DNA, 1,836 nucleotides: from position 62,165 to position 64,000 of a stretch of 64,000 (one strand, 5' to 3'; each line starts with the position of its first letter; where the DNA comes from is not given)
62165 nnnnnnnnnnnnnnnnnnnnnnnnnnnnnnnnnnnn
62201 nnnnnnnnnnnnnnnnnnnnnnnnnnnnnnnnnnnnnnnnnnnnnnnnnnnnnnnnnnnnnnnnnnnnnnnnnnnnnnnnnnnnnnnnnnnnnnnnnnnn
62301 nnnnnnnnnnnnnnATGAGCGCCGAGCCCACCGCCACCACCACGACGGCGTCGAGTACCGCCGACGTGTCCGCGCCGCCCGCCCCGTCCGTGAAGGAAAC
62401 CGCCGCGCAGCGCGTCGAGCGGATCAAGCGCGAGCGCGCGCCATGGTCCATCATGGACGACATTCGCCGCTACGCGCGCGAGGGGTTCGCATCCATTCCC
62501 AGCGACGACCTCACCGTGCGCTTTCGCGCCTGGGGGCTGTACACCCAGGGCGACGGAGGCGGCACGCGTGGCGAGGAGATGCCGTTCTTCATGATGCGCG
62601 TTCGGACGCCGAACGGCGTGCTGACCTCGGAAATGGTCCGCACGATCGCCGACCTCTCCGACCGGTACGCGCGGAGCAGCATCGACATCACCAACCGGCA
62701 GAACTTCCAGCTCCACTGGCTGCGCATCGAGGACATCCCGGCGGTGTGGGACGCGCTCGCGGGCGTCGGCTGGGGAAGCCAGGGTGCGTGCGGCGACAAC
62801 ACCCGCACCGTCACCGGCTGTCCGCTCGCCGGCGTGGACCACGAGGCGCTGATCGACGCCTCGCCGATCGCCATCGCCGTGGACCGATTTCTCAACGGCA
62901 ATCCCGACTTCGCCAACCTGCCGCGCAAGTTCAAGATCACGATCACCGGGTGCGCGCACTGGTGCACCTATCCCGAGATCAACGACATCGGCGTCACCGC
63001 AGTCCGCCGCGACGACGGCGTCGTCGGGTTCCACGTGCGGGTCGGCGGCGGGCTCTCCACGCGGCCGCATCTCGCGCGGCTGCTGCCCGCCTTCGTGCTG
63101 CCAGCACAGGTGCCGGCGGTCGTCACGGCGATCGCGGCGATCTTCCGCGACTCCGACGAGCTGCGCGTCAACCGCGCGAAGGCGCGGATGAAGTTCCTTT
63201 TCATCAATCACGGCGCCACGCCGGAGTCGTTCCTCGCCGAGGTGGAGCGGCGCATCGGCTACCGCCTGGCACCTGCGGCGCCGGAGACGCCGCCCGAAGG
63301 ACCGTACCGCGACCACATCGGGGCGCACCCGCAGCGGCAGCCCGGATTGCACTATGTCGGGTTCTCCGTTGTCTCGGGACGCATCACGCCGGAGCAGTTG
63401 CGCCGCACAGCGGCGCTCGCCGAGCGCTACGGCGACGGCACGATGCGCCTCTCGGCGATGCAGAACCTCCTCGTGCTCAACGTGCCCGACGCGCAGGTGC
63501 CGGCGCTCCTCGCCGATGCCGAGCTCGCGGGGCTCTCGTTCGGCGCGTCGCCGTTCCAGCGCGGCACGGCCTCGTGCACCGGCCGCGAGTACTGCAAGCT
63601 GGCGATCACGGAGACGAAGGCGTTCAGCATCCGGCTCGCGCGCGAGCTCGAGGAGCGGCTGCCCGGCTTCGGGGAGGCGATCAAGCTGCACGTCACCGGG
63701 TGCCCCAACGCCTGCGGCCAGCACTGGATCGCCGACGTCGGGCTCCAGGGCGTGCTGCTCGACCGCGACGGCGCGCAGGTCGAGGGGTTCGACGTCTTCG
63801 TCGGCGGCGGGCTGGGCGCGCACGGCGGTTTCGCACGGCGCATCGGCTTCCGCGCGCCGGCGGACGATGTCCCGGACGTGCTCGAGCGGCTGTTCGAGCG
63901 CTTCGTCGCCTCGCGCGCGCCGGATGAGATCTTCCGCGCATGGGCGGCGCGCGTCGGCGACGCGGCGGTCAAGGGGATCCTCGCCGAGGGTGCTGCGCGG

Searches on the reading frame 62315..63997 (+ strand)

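Call 54: search_protein_families(library=pfam, proteins=[window:62317-63900:+], max_evalue=0.00001)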
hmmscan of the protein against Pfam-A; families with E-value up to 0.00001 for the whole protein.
window:62317-63900:+ (528 aa): 0 families

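Call 66: search_protein_families(library=pfam, proteins=[window:62315-63997:+], max_evalue=10)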
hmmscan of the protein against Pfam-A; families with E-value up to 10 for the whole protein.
window:62315-63997:+ (561 aa): 2 families
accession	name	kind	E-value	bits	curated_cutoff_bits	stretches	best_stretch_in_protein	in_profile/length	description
PF01077.27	NIR_SIR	-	3.5e-51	173.2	27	2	159-315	1-155/158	Nitrite and sulphite reductase 4Fe-4S domain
PF03460.22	NIR_SIR_ferr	-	2.8e-43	145.9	24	2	91-149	9-67/69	Nitrite/Sulfite reductase ferredoxin-like half domain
